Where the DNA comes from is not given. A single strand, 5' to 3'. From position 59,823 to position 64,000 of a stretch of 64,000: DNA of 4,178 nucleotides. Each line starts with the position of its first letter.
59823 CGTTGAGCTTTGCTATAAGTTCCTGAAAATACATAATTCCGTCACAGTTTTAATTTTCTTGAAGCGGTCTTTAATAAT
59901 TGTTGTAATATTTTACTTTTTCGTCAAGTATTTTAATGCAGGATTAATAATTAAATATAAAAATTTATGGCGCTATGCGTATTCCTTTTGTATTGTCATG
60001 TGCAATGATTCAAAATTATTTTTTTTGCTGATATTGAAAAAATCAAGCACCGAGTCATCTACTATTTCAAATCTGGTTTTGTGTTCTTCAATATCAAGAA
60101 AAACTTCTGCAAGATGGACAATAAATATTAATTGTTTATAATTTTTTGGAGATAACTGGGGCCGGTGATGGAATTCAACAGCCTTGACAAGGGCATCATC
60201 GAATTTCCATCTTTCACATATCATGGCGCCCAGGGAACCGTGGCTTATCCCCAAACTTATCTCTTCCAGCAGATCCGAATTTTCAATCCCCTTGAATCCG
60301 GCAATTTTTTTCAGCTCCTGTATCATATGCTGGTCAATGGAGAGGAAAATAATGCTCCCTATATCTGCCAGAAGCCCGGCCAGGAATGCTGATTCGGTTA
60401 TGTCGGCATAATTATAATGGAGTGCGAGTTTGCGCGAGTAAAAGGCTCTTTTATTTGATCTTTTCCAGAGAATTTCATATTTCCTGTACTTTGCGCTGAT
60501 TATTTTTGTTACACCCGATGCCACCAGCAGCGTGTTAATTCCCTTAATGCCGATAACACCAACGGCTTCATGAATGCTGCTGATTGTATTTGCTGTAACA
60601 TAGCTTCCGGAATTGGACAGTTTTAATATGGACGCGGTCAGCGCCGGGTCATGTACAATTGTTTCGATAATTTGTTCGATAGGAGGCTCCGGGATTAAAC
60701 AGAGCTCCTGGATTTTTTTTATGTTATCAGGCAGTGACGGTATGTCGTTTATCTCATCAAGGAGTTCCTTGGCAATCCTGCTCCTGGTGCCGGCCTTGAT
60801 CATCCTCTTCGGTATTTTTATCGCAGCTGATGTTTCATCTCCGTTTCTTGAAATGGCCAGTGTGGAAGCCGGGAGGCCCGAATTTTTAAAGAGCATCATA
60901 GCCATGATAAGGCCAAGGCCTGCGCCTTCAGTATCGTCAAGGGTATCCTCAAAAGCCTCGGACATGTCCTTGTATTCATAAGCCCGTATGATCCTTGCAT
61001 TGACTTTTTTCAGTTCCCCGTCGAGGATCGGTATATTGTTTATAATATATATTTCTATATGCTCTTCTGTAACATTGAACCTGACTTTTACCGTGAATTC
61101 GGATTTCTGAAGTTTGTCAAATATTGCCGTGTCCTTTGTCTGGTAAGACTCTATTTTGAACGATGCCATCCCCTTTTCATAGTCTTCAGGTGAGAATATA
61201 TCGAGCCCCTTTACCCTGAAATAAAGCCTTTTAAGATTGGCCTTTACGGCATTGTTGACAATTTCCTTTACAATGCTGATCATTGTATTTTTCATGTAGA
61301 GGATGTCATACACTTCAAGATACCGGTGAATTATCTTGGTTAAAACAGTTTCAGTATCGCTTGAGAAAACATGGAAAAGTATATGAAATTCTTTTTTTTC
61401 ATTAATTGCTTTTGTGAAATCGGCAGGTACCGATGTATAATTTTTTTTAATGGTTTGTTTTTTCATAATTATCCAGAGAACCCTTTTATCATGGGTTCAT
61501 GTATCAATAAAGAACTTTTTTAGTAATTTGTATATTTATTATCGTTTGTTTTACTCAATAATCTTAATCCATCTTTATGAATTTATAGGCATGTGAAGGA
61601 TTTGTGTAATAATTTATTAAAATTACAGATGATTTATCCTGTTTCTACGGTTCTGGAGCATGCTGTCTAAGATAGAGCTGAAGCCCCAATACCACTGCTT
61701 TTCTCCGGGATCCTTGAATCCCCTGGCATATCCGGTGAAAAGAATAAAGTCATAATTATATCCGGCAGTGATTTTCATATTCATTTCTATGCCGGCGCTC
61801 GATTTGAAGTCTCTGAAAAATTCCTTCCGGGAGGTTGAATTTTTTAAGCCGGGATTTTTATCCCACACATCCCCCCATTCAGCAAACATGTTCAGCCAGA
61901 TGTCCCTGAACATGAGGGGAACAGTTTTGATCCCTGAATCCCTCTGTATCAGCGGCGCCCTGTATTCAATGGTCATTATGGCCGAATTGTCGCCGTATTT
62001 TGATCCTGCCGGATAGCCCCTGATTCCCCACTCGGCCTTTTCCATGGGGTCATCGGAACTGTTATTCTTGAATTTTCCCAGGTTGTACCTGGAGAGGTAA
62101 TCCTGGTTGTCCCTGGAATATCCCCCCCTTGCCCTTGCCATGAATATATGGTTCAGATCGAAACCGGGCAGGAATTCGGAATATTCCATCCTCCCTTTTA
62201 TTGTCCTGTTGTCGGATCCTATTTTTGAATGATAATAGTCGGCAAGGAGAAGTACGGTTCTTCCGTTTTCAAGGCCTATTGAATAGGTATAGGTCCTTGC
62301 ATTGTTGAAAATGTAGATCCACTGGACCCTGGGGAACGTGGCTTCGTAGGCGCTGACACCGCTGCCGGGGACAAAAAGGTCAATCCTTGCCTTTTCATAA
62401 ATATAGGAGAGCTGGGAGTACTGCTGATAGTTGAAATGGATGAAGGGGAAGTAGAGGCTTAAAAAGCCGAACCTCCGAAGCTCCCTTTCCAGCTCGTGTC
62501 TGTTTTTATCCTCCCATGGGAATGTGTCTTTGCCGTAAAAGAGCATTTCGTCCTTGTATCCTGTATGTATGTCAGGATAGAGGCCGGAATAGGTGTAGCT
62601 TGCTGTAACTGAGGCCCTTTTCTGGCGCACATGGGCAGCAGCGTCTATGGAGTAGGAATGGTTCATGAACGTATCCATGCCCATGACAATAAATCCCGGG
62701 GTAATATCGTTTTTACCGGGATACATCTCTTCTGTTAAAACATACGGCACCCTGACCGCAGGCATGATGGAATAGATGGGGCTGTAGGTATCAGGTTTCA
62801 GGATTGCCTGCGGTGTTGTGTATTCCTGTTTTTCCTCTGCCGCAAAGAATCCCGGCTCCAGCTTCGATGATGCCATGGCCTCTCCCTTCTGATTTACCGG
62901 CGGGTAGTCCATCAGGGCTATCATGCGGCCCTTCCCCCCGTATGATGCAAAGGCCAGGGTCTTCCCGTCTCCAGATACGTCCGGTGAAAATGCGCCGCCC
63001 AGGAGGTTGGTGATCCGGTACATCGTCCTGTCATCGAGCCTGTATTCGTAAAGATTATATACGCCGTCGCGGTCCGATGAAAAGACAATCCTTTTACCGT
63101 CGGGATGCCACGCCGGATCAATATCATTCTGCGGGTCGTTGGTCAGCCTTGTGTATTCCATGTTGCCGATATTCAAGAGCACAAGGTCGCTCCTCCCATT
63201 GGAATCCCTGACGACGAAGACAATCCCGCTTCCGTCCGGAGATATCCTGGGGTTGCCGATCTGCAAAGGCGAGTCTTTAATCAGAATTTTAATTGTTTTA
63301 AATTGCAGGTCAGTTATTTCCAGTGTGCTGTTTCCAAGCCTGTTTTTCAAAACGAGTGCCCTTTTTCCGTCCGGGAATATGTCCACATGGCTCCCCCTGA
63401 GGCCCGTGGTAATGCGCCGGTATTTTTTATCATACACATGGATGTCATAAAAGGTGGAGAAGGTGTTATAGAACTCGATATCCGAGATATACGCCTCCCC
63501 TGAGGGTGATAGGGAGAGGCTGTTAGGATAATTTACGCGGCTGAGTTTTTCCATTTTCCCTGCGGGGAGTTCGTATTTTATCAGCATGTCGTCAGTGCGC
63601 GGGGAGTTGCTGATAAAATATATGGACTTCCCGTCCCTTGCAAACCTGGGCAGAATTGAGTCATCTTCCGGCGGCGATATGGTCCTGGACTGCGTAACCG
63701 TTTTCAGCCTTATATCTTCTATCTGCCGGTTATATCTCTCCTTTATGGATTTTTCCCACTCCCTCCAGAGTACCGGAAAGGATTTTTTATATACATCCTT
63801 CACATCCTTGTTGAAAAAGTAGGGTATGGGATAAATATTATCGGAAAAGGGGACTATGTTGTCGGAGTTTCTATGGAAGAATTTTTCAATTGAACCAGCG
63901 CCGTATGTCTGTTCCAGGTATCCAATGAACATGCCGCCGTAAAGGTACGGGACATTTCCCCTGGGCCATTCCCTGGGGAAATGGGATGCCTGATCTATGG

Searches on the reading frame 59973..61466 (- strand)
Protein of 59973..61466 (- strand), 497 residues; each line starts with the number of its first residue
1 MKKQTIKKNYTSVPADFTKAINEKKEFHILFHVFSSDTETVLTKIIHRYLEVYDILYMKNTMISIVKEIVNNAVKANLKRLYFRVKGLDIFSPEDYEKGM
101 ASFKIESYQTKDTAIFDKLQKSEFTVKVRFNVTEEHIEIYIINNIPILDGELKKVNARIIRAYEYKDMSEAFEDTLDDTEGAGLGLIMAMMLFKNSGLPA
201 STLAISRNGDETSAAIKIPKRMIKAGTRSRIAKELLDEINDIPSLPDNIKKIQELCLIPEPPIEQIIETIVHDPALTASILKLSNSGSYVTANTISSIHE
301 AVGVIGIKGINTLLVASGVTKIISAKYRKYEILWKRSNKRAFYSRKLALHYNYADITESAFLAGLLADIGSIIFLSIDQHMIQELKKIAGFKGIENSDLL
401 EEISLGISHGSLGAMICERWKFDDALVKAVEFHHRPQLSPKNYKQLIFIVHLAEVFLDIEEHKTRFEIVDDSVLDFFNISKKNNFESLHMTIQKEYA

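Call 56: search_protein_families(library=ncbifam, proteins=[window:59973-61466:-], max_evalue=0.00001)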
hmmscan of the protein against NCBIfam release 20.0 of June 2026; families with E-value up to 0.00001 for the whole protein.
window:59973-61466:- (497 aa): 0 families

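Call 65: search_protein_families(library=pfam, proteins=[window:59973-61466:-], max_evalue=0.0001)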
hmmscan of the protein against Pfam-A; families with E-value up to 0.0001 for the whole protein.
window:59973-61466:- (497 aa): 1 family
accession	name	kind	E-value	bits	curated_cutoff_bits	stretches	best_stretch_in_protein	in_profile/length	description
PF08668.18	HDOD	-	5.1e-47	160.4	22.9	1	242-436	1-196/196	HDOD domain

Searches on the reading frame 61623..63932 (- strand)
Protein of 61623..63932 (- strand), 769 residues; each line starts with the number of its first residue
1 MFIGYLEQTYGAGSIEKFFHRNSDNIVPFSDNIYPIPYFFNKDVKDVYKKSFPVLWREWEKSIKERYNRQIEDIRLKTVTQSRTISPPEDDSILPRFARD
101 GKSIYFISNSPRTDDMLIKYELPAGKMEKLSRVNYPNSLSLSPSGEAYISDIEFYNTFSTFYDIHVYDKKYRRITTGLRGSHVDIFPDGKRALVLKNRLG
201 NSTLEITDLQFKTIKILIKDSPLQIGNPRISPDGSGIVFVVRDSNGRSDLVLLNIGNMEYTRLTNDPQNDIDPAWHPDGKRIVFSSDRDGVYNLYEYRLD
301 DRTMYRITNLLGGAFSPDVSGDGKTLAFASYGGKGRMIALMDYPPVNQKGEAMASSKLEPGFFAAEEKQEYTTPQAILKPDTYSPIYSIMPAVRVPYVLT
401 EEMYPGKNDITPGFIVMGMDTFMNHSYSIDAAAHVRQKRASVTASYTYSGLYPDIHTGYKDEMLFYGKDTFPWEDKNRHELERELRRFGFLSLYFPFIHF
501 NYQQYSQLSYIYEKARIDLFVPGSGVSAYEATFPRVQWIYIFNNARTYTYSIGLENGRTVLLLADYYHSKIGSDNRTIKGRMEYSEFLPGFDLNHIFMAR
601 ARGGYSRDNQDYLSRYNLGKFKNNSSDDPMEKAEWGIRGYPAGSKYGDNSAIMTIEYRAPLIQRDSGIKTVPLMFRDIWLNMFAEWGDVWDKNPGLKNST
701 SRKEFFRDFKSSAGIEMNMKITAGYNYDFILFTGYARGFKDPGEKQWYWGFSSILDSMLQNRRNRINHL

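Call 56: search_protein_families(library=ncbifam, proteins=[window:61623-63932:-], max_evalue=0.00001)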
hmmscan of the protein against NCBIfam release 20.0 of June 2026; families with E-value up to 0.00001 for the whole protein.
window:61623-63932:- (769 aa): 5 families
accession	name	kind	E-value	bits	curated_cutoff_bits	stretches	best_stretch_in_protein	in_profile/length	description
TIGR02800.1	propeller_TolB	equivalog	3.7e-28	98.6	343.15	1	187-343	200-354/418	Tol-Pal system beta propeller repeat protein TolB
NF002183.0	PRK01029.1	equivalog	1.1e-10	41.2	405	1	225-328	283-387/429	Tol-Pal system protein TolB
NF053518.1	DipepPtdsDpp5Prph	equivalog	2.3e-09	36.4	900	1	224-329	13-123/655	dipeptidyl-peptidase Dpp5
NF003124.0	PRK04043.1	equivalog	3.9e-09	35.8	428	1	208-306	219-315/419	Tol-Pal system protein TolB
NF033523.0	lasso_peptidase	equivalog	2e-06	26.9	400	0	269-330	89-150/638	Atxe2 family lasso peptide isopeptidase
